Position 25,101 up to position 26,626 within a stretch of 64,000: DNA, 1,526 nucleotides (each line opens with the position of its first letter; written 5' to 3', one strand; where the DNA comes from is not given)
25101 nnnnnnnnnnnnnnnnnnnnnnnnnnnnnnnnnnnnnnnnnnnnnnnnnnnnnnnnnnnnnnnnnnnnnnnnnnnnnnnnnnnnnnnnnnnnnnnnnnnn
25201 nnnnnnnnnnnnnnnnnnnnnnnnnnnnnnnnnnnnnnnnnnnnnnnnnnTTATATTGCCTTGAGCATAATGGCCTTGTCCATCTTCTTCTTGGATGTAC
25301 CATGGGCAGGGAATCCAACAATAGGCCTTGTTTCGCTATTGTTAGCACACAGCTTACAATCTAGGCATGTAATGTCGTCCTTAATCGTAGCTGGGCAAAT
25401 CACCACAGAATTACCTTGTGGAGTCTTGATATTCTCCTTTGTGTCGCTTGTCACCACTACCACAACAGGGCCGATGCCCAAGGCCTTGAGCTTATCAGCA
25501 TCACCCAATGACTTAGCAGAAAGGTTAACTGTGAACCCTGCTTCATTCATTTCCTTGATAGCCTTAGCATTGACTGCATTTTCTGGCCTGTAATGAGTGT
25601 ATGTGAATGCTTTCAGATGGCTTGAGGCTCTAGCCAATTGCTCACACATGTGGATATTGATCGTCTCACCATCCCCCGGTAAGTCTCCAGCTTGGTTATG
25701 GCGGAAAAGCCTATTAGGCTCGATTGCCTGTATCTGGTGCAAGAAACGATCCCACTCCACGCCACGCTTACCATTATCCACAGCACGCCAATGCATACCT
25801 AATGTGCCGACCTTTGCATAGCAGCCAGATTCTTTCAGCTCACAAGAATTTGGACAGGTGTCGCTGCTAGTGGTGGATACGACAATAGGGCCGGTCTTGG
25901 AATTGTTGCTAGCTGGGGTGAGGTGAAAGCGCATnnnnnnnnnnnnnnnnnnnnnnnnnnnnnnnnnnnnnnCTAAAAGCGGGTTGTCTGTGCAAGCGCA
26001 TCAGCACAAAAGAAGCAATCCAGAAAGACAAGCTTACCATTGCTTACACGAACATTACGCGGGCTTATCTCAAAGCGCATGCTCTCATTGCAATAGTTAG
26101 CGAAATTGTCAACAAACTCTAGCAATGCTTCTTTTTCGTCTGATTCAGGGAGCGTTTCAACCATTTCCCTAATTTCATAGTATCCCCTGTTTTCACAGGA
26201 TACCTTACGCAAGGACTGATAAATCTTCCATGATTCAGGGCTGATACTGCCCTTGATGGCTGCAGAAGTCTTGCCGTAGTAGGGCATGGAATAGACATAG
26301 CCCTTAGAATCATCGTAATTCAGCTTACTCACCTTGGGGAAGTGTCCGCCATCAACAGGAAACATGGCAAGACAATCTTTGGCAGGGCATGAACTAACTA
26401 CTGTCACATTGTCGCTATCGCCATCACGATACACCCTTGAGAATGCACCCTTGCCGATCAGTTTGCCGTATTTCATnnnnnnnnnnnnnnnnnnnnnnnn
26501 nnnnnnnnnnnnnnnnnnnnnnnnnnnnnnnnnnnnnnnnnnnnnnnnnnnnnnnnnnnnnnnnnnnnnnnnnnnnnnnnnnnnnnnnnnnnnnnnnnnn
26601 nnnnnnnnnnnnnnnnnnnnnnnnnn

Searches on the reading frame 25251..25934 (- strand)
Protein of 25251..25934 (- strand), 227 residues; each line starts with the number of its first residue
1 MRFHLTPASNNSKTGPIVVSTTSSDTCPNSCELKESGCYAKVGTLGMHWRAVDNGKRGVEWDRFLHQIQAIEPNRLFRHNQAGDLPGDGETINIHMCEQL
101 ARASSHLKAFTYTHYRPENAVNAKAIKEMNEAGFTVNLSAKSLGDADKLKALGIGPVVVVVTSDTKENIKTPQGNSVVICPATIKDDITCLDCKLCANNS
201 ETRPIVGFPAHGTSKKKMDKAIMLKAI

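Call 10: search_protein_families(library=phrogs, proteins=[window:25251-25934:-], max_evalue=0.01)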
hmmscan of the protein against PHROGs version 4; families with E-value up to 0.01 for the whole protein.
window:25251-25934:- (227 aa): 2 families
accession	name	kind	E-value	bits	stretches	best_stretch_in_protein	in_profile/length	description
phrog_2554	-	unknown function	1.3e-45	157.3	1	7-221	311-522/529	-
phrog_1392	-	unknown function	2.6e-07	31.3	1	63-202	134-272/296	-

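Call 11: search_protein_families(library=pfam, proteins=[window:25251-25934:-], max_evalue=0.01)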
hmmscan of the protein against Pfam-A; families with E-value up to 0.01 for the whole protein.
window:25251-25934:- (227 aa): 1 family
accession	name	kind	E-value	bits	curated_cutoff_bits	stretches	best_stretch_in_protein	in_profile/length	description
PF23872.1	DUF7227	-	9.4e-89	297.3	27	1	1-222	1-221/223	Domain of unknown function (DUF7227)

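Call 13: search_dna_similar(query=window:25251-25934:-, collection=phages, mode=protein, max_rows=30, max_evalue=0.001)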
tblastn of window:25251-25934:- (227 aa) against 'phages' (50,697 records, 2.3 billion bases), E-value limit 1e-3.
Records with a match: 185; places in all: 185; records where one place covers at least 80% of the query: 185.
Best place of each record, by identity: <60% 185.
By first word of the organism name: Pseudomonas 166; Prochlorococcus 6; Synechococcus 2; Cyanophage 2; Tunturiibacter 2; Roseobacter 1; Pectobacterium 1; Curvibacter 1; Phage 1; Tiamatvirus 1; and 2 more.
By host as written in the record: Pseudomonas aeruginosa 47; Pseudomonas aeruginosa PAO1 25; Pseudomonas syringae pv. actinidiae 16; Pseudomonas aeruginosa PAK 10; - 9; Pseudomonas putida KT2440 and Paw85 5; Pseudomonas syringae 3; Pseudomonas sp. 3; and 45 more.
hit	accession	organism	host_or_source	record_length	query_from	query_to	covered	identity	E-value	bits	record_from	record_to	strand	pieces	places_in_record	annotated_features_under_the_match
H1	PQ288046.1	Pseudomonas phage XD2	Pseudomonas aeruginosa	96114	1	216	95%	50.2%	2e-63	218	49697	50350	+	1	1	none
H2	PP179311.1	Pseudomonas phage Pyxpy02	Pseudomonas syringae 19B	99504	3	219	96%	49.8%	1e-62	216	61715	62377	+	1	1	hypothetical protein (x2)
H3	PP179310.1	Pseudomonas phage Pyxpy01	Pseudomonas syringae P1.01.01B03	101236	3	219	96%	49.8%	1e-62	216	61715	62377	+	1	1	hypothetical protein (x2)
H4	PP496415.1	Pseudomonas phage vB_PpuM-NoPa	Pseudomonas putida KT2440 and Paw85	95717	1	218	96%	49.3%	2e-60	210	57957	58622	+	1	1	hypothetical protein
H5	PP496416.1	Pseudomonas phage vB_PpuM-Kassivere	Pseudomonas putida KT2440 and Paw85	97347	1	218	96%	49.3%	2e-60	210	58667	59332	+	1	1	hypothetical protein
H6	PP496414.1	Pseudomonas phage vB_PpuM-KoPa-4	Pseudomonas putida KT2440 and Paw85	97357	1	218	96%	49.3%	2e-60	210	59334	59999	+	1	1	hypothetical protein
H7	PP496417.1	Pseudomonas phage vB_PpuM-Roomu-2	Pseudomonas putida KT2440 and Paw85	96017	1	218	96%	48.6%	1e-59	207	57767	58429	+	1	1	hypothetical protein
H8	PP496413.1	Pseudomonas phage vB_PpuM-Amme-3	Pseudomonas putida KT2440 and Paw85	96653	1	218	96%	48.6%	1e-59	207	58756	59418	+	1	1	hypothetical protein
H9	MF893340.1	Pseudomonas phage PPSC2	Pseudomonas fluorescens SA1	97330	1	219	96%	48.0%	7e-61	211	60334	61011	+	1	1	hypothetical protein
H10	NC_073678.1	Pseudomonas phage PPSC2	Pseudomonas fluorescens SA1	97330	1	219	96%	48.0%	7e-61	211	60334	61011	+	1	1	hypothetical protein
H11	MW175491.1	Pseudomonas phage PN09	Pseudomonas syringae pv. actinidiae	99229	1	219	96%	47.7%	4e-58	203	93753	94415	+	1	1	hypothetical protein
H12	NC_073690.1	Pseudomonas phage PN09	Pseudomonas syringae pv. actinidiae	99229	1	219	96%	47.7%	4e-58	203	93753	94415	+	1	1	hypothetical protein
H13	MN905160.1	Pseudomonas phage PE09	Pseudomonas syringae pv. actinidiae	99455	1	219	96%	47.7%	4e-58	203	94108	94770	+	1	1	hypothetical protein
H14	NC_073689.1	Pseudomonas phage PE09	Pseudomonas syringae pv. actinidiae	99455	1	219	96%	47.7%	4e-58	203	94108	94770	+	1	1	hypothetical protein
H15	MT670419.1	Pseudomonas phage phiPsa315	Pseudomonas syringae pv. actinidiae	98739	1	219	96%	47.5%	6e-58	202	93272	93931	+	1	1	hypothetical protein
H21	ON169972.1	Pseudomonas phage EM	Pseudomonas aeruginosa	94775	1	219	96%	47.1%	7e-62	214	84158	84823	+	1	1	hypothetical protein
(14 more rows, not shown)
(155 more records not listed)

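Call 19: find_related_loci(query=window:25251-25934:-, collection=viral_contigs, flank=6000)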
Query window:25251-25934:- (227 aa) in viral_contigs; peptide patterns used: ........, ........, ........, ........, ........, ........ (x = any residue, [..] = any of these).
36 stretches matched a pattern, but none encodes a relative of the query by tblastn (E <= 1e-3).

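Call 20: find_homologous_proteins(query=window:25251-25934:-, max_evalue=1e-20)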
Query window:25251-25934:- (227 aa): 4592 proteins with E <= 1e-20 among 4798 candidates; the best 120 are listed.
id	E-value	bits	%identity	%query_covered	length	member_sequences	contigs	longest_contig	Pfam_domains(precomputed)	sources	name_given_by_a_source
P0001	2.9e-151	519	100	100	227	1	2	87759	PF23872.2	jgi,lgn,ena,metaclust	metaclust:\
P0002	3.2e-74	268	59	94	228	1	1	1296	PF23872.2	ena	-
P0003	1.4e-73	265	52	100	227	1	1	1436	PF23872.2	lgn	-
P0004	2.2e-73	265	55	99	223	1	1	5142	PF23872.2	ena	-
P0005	3.9e-73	264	53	99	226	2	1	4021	PF23872.2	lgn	-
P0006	4.0e-73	264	56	96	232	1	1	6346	PF23872.2,PF17338.9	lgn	-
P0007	6.0e-73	263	54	98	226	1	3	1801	PF23872.2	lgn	-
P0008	9.8e-73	263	53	99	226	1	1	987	PF23872.2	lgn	-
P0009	1.1e-72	262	55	97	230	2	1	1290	PF23872.2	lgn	-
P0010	1.4e-71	259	56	96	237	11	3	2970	PF23872.2,PF17338.9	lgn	-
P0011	1.6e-71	259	53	96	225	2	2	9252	PF23872.2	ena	-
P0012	1.7e-71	259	52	99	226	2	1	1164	PF23872.2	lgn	-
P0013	1.8e-71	259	52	99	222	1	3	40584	PF23872.2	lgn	-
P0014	4.1e-71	257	53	100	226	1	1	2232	PF23872.2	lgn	-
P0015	8.6e-71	256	54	100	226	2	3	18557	PF23872.2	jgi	jgi:hypothetical protein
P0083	6.2e-67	244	55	95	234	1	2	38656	PF23872.2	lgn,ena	-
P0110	3.9e-66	241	54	95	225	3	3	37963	PF23872.2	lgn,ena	-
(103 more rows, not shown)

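Call 21: find_encoding_contigs(protein=P0001, flank=10000, max_places=10)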
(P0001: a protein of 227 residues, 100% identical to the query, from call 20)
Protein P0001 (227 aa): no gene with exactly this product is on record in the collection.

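Call 23: get_annotated_region(hit=H1, flank=6000)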
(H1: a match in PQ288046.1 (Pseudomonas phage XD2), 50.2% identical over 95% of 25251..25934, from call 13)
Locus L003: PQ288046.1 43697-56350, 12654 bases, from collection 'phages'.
description: Pseudomonas phage XD2, complete genome.
organism: Pseudomonas phage XD2 (NCBI taxid 3348352)
taxonomy: Viruses; Duplodnaviria; Heunggongvirae; Uroviricota; Caudoviricetes
host: Pseudomonas aeruginosa; source: piggery sewage; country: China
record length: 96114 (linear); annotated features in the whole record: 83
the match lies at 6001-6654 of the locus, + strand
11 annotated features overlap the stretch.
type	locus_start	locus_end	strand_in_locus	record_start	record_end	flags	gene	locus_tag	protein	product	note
CDS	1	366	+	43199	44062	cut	-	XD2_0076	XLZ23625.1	hypothetical protein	-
CDS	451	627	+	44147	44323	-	-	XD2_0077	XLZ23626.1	hypothetical protein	-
CDS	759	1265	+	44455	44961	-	-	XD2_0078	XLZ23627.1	hypothetical protein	-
CDS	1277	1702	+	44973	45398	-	-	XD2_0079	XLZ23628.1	hypothetical protein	-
CDS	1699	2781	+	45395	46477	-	-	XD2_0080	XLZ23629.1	hypothetical protein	-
CDS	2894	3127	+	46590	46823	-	-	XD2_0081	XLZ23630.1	hypothetical protein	-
CDS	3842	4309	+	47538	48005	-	-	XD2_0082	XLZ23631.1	hypothetical protein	-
CDS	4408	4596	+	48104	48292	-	-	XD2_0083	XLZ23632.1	hypothetical protein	-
CDS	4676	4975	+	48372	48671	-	-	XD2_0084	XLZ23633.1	hypothetical protein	-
CDS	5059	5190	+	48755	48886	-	-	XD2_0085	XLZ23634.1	hypothetical protein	-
CDS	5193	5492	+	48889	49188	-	-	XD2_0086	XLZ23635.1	hypothetical protein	-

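Call 24: get_annotated_region(hit=H21, flank=6000)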
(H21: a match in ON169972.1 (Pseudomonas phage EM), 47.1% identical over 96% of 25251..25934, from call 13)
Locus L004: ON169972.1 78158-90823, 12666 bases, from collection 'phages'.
description: Pseudomonas phage EM, complete genome.
organism: Pseudomonas phage EM (NCBI taxid 2936914)
taxonomy: Viruses; Duplodnaviria; Heunggongvirae; Uroviricota; Caudoviricetes; Pakpunavirus
host: Pseudomonas aeruginosa; source: Lake Baldwin; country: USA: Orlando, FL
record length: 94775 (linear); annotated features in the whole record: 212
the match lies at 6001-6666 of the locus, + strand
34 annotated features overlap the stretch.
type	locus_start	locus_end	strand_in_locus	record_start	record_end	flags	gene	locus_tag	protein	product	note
CDS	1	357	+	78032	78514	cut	-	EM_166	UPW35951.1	hypothetical protein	-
CDS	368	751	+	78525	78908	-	-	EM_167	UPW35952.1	hypothetical protein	-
CDS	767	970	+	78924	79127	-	-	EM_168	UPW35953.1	hypothetical protein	-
CDS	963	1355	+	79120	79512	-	-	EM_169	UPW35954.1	hypothetical protein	-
CDS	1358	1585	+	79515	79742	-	-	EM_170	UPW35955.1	hypothetical protein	-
CDS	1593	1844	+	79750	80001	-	-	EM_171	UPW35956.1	hypothetical protein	-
CDS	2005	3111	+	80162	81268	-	-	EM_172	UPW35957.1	hypothetical protein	-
CDS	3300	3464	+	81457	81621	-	-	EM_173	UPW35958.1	hypothetical protein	-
CDS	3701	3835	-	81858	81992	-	-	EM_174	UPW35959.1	hypothetical protein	-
CDS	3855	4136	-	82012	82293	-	-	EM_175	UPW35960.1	hypothetical protein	-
CDS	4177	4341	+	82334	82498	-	-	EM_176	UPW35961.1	hypothetical protein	-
CDS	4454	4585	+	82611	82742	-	-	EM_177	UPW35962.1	hypothetical protein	-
CDS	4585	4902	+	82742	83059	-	-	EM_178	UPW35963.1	WYL2 beta-barrel domain-containing protein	-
CDS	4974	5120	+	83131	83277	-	-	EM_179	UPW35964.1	hypothetical protein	-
CDS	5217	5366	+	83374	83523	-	-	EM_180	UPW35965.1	hypothetical protein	-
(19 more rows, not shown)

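Call 41: find_encoding_contigs(protein=P0083, flank=10000, max_places=3)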
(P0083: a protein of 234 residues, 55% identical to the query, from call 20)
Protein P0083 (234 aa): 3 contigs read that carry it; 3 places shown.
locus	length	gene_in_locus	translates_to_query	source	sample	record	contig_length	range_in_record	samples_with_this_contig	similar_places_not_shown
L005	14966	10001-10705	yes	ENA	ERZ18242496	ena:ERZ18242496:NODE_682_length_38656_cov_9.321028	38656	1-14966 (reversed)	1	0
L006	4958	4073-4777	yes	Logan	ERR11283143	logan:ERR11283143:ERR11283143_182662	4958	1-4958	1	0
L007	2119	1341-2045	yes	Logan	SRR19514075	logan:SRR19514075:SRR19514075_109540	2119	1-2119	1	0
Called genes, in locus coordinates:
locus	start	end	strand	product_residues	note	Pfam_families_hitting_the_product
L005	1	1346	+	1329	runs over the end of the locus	-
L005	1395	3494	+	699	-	PF03906:Phage_T7_tail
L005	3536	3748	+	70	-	-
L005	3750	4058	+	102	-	-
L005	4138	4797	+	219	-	-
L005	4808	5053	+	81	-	PF11123:DNA_Packaging_2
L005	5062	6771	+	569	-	PF22530:Terminase-T7_RNaseH-like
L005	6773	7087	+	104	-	-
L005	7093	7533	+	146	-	-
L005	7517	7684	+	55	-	-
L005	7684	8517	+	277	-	-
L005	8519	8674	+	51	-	-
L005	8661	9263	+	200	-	-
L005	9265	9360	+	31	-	-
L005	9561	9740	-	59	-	-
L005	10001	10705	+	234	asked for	PF23872:DUF7227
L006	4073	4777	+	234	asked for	PF23872:DUF7227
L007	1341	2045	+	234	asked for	PF23872:DUF7227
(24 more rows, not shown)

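Call 42: find_encoding_contigs(protein=P0110, flank=10000, max_places=3)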
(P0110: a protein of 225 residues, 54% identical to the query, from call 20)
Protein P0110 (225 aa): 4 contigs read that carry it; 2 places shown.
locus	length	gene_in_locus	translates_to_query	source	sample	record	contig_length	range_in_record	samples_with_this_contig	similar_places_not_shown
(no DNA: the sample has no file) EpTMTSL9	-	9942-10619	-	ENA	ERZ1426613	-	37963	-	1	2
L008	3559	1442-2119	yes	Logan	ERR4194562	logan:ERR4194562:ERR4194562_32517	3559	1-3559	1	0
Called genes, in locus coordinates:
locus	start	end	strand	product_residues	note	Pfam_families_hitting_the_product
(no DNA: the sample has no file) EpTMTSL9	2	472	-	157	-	?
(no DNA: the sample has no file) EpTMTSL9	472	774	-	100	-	-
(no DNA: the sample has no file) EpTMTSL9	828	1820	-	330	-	PF17236:SU10_MCP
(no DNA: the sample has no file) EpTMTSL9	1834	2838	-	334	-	-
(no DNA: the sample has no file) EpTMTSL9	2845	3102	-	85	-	-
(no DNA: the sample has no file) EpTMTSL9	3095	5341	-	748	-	PF23899:SU10_portal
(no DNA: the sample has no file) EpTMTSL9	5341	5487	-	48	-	-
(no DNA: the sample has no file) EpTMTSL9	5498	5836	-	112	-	-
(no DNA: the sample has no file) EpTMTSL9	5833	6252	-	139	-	-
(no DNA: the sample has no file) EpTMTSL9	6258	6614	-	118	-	PF19174:DUF5856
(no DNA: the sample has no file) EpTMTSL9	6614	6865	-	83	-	-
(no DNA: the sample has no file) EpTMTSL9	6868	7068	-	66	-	-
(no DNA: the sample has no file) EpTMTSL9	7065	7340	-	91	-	-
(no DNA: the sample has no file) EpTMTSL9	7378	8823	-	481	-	PF03237:Terminase_6N, PF05127:NAT10_TcmA_helicase (faint)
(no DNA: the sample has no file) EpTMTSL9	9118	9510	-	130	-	-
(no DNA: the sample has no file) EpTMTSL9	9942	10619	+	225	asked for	PF23872:DUF7227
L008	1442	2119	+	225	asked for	PF23872:DUF7227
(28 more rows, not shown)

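Call 60: get_annotated_region(hit=H4, flank=14000)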
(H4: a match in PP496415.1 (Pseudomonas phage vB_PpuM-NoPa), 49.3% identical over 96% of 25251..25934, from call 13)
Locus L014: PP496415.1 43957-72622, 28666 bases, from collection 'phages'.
description: Pseudomonas phage vB_PpuM-NoPa, complete genome.
organism: Pseudomonas phage vB_PpuM-NoPa (NCBI taxid 3132619)
taxonomy: Viruses; Duplodnaviria; Heunggongvirae; Uroviricota; Caudoviricetes
host: Pseudomonas putida KT2440 and Paw85; source: muddy lake water; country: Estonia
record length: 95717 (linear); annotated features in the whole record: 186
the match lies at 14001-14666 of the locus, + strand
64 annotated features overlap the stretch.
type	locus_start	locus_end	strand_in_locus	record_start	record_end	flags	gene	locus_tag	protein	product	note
CDS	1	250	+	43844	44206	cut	-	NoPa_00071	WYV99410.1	thymidylate synthase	-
CDS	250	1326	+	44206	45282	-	-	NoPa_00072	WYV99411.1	ribonucleoside diphosphate reductase small subunit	-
CDS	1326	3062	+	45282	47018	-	-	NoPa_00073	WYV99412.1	ribonucleotide reductase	-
CDS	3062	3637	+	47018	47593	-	-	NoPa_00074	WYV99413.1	HNH endonuclease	-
CDS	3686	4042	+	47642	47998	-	-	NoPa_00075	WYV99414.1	hypothetical protein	-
CDS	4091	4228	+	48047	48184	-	-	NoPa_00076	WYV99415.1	hypothetical protein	-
CDS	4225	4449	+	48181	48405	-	-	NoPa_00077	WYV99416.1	hypothetical protein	-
CDS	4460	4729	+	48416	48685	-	-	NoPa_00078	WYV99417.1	hypothetical protein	-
CDS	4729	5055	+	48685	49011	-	-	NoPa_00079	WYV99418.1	hypothetical protein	-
CDS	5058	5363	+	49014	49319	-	-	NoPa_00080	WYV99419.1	hypothetical protein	-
CDS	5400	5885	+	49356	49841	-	-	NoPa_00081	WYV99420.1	hypothetical protein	-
CDS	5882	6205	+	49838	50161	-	-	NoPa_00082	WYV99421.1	hypothetical protein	-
CDS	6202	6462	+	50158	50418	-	-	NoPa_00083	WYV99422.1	hypothetical protein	-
CDS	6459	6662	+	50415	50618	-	-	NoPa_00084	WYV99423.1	HTH DNA binding protein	-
CDS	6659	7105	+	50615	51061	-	-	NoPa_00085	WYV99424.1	hypothetical protein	-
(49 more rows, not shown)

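Call 61: get_annotated_region(hit=H11, flank=14000)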
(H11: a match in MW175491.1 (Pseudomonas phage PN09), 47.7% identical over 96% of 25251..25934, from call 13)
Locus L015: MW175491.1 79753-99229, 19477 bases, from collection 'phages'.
description: Pseudomonas phage PN09, complete genome.
organism: Pseudomonas phage PN09 (NCBI taxid 2782564)
taxonomy: Viruses; Duplodnaviria; Heunggongvirae; Uroviricota; Caudoviricetes; Otagovirus
host: Pseudomonas syringae pv. actinidiae; source: sewage; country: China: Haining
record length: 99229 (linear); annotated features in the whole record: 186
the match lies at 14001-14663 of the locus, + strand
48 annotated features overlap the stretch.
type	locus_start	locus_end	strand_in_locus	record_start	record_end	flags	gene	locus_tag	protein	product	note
CDS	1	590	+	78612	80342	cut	-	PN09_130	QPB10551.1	ribonucleoside-diphosphate reductase large subunit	-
CDS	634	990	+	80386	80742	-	-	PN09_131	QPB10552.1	hypothetical protein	-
CDS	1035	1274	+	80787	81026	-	-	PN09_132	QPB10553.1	hypothetical protein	-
CDS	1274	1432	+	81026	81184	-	-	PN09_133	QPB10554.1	hypothetical protein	-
CDS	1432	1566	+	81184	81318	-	-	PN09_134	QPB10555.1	hypothetical protein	-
CDS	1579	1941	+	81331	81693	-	-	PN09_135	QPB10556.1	hypothetical protein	-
CDS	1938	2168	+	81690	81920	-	-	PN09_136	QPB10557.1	hypothetical protein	-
CDS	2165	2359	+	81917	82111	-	-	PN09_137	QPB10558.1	hypothetical protein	-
CDS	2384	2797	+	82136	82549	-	-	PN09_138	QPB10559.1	hypothetical protein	-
CDS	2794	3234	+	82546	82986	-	-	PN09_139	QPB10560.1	hypothetical protein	-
CDS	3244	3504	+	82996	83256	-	-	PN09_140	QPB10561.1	hypothetical protein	-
CDS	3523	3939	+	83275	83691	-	-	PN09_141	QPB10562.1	hypothetical protein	-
CDS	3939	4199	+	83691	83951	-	-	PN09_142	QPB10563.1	hypothetical protein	-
CDS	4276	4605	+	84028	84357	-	-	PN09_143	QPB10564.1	hypothetical protein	-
CDS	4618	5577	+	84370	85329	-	-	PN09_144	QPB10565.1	hypothetical protein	-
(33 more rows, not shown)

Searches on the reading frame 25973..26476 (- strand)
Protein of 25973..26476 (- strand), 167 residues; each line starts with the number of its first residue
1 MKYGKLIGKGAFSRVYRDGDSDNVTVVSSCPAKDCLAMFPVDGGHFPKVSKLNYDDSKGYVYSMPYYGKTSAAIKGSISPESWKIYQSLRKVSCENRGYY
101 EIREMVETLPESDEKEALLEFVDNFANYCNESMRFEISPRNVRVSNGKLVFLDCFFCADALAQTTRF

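Call 10: search_protein_families(library=phrogs, proteins=[window:25973-26476:-], max_evalue=0.01)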
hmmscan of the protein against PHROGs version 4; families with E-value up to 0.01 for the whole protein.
window:25973-26476:- (167 aa): 1 family
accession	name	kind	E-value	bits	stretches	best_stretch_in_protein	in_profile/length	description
phrog_11084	-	unknown function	1.8e-38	133.5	1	5-162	3-163/170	-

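Call 11: search_protein_families(library=pfam, proteins=[window:25973-26476:-], max_evalue=0.01)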
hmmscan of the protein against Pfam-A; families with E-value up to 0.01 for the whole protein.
window:25973-26476:- (167 aa): 0 families

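Call 84: search_protein_families(library=phrogs, proteins=[window:25973-26476:-], max_evalue=0.01)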
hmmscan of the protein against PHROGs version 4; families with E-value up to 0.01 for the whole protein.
window:25973-26476:- (167 aa): 1 family
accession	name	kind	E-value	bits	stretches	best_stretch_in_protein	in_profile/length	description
phrog_11084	-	unknown function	1.8e-38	133.5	1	5-162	3-163/170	-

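Call 107: find_homologous_proteins(query=window:25973-26476:-, max_evalue=1e-10)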
Query window:25973-26476:- (167 aa): 52 proteins with E <= 1e-10 among 69 candidates.
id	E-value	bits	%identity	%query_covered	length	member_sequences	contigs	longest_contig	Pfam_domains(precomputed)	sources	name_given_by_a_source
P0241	2.0e-109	381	100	100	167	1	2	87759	-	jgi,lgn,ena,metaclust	metaclust:\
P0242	3.4e-56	208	57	98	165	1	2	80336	-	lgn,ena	-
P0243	1.8e-29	121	43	98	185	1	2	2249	-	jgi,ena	jgi:hypothetical protein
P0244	3.6e-28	117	40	99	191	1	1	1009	-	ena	-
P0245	1.4e-27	115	42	96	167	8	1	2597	-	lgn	-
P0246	1.7e-27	114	42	94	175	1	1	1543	-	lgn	-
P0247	5.0e-27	113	44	96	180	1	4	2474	-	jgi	jgi:hypothetical protein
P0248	5.7e-27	113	41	96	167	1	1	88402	-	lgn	-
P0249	2.7e-26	110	43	96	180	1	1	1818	-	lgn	-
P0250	3.6e-25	107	39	96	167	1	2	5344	-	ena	-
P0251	1.1e-24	105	40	96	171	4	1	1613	-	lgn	-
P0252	1.3e-24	105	37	96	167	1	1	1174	-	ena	-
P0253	2.9e-24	104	40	96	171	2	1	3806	-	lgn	-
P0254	3.5e-24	104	39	97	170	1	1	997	-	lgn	-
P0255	3.7e-24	104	38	97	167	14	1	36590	-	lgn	-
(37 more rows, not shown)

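Call 108: find_encoding_contigs(protein=P0242, flank=10000, max_places=3)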
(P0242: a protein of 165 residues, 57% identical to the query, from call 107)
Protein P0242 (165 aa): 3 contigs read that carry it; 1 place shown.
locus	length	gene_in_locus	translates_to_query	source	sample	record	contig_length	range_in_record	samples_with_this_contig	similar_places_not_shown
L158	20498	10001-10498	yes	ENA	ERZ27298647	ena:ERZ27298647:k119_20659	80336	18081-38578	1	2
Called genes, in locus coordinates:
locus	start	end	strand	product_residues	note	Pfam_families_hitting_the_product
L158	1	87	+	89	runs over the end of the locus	-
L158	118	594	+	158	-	-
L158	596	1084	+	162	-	-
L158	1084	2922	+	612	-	PF00317:Ribonuc_red_lgN, PF02867:Ribonuc_red_lgC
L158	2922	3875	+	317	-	PF00268:Ribonuc_red_sm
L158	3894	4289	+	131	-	PF24240:DUF7448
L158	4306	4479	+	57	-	-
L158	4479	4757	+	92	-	-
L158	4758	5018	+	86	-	-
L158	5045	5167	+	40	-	-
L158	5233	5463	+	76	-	-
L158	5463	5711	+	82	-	-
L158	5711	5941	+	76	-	-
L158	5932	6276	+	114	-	-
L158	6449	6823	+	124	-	PF02481:DNA_processg_A, PF10686:YAcAr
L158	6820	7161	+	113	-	-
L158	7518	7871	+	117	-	PF13392:HNH_3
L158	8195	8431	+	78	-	-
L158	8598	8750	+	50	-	-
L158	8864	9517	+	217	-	-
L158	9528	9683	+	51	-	-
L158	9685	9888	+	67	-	-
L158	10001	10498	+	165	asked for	-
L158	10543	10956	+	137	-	-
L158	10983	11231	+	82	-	-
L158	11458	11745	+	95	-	-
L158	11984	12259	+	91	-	-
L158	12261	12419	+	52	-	-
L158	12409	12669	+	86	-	-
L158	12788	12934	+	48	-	-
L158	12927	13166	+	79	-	-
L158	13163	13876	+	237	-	-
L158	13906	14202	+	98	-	-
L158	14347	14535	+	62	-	-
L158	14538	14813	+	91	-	-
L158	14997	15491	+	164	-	-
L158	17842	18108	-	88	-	-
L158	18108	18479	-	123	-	-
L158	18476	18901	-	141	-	-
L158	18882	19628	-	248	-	PF01555:N6_N4_Mtase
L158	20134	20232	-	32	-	-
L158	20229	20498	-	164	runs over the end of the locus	-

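Call 116: find_encoding_contigs(protein=P0248, flank=10000, max_places=2)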
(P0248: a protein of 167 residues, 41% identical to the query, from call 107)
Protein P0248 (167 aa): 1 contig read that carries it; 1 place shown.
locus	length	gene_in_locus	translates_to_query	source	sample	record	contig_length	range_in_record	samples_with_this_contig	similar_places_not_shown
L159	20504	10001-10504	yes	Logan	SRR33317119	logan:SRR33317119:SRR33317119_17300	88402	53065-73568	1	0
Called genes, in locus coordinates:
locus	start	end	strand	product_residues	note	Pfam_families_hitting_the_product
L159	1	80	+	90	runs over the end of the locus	-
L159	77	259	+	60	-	-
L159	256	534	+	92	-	-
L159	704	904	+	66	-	PF23835:DUF7205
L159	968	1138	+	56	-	-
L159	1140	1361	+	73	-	-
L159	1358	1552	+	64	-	-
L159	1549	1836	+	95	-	-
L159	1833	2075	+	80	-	PF04448:DUF551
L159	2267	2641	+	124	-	-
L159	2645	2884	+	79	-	-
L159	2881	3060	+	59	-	-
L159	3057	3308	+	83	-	-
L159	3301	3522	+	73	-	-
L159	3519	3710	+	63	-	-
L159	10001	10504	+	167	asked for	-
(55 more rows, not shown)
